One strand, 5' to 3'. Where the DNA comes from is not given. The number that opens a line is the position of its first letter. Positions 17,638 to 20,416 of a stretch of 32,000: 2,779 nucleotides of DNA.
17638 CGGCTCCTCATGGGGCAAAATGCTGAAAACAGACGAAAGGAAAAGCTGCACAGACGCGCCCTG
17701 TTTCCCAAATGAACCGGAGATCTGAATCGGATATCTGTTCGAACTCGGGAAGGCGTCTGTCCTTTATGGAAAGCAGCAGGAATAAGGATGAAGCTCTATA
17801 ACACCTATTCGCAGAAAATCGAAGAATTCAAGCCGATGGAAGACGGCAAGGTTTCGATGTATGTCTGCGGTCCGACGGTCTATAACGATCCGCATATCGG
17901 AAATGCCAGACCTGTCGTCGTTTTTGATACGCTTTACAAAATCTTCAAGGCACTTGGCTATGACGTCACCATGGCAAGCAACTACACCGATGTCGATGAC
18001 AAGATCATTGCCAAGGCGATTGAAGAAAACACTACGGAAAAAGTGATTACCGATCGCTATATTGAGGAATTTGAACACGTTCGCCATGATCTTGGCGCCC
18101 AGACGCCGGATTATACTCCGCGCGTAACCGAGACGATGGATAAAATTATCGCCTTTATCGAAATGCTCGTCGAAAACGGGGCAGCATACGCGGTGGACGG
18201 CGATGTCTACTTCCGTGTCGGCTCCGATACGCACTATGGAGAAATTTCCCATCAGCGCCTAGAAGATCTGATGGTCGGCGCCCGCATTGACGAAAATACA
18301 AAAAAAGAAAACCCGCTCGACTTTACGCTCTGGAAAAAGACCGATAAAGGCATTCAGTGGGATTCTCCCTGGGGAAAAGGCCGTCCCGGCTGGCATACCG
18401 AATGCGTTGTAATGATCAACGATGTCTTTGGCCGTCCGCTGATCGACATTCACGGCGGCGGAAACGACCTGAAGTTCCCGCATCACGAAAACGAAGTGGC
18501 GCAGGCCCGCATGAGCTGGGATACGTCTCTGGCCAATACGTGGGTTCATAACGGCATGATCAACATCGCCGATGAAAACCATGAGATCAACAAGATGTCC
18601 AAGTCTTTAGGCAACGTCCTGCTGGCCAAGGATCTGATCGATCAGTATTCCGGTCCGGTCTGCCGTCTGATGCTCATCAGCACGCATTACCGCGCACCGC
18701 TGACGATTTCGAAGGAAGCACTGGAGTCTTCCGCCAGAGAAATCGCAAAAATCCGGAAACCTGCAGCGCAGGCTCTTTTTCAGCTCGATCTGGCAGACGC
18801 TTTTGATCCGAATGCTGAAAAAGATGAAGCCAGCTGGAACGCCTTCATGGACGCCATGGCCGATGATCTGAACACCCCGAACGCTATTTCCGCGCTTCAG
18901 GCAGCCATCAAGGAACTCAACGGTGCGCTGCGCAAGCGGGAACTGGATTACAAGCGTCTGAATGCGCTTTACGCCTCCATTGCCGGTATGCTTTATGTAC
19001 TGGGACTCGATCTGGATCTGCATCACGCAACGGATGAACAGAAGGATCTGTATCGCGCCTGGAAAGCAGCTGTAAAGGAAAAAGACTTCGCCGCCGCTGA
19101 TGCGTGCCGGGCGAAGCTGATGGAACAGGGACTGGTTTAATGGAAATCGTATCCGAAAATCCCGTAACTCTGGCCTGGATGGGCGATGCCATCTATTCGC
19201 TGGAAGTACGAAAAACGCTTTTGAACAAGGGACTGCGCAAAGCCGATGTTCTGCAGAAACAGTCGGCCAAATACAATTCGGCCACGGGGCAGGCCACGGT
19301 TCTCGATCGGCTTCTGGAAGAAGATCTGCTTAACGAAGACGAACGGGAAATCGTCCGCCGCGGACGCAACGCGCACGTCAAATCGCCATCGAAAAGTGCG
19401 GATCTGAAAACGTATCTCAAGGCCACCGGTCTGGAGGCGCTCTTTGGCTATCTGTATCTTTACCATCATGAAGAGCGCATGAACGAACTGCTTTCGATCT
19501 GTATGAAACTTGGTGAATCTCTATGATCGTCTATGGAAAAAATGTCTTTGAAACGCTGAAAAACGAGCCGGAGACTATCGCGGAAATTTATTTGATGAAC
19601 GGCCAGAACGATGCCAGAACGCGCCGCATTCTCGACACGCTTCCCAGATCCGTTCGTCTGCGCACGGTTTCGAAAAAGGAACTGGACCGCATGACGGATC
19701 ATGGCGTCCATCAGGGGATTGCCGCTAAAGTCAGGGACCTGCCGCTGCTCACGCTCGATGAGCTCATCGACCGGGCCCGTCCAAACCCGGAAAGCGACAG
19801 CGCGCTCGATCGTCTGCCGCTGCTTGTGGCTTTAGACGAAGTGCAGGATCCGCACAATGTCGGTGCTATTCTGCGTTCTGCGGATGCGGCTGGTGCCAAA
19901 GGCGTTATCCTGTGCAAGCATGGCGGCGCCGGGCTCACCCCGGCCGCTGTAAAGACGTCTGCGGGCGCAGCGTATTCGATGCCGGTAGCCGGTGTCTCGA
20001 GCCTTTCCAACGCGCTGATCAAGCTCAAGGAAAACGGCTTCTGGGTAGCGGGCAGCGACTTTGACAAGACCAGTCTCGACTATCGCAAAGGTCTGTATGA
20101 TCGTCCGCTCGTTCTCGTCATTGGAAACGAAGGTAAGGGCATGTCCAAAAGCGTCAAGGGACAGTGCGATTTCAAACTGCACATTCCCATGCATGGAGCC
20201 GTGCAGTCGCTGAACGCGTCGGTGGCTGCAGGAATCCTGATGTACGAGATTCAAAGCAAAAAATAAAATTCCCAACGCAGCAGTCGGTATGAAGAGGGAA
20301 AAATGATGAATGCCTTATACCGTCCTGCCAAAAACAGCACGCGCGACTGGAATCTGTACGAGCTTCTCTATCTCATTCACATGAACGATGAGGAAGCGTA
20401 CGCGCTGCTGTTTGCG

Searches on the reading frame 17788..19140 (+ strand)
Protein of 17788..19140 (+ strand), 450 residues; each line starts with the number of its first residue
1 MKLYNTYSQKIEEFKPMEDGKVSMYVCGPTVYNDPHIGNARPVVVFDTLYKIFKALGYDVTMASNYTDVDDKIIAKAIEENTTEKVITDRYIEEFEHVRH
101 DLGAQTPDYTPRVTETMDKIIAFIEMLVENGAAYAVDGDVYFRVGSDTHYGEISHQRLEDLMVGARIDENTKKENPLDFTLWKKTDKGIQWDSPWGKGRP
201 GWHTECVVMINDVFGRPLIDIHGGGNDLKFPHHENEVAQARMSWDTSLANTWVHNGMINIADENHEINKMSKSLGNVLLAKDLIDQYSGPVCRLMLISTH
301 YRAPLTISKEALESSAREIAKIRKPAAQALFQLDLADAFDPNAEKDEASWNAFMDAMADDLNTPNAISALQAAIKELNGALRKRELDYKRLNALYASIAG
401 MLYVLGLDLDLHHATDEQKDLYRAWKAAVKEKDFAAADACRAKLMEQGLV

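Call 39: search_protein_families(library=pfam, proteins=[window:17788-19140:+], max_evalue=0.0001)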
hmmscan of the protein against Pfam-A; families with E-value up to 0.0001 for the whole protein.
window:17788-19140:+ (450 aa): 4 families
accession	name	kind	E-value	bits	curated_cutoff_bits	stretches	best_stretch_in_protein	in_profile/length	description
PF01406.26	tRNA-synt_1e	-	1.7e-110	369.6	27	1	14-315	2-299/301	tRNA synthetases class I (C) catalytic domain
PF09190.17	DALR_2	-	2.5e-11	44.4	22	1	352-409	1-56/57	DALR domain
PF09334.17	tRNA-synt_1g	-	3.5e-08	33.1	20.1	1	32-144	11-124/391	tRNA synthetases class I (M)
PF00133.28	tRNA-synt_1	-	2.6e-06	26.9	22.7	0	267-305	373-411/414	tRNA synthetases class I (I, L, M and V)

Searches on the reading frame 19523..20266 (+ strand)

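Call 39: search_protein_families(library=pfam, proteins=[window:19523-20266:+], max_evalue=0.0001)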
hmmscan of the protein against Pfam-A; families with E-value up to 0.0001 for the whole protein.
window:19523-20266:+ (247 aa): 2 families
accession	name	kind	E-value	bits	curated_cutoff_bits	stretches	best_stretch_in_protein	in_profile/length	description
PF00588.24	SpoU_methylase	-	2.4e-40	138.3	29.7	1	100-241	2-142/142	SpoU rRNA Methylase family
PF08032.17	SpoU_sub_bind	-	6.7e-14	52.4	22.8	1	2-73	1-73/76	RNA 2'-O ribose methyltransferase substrate binding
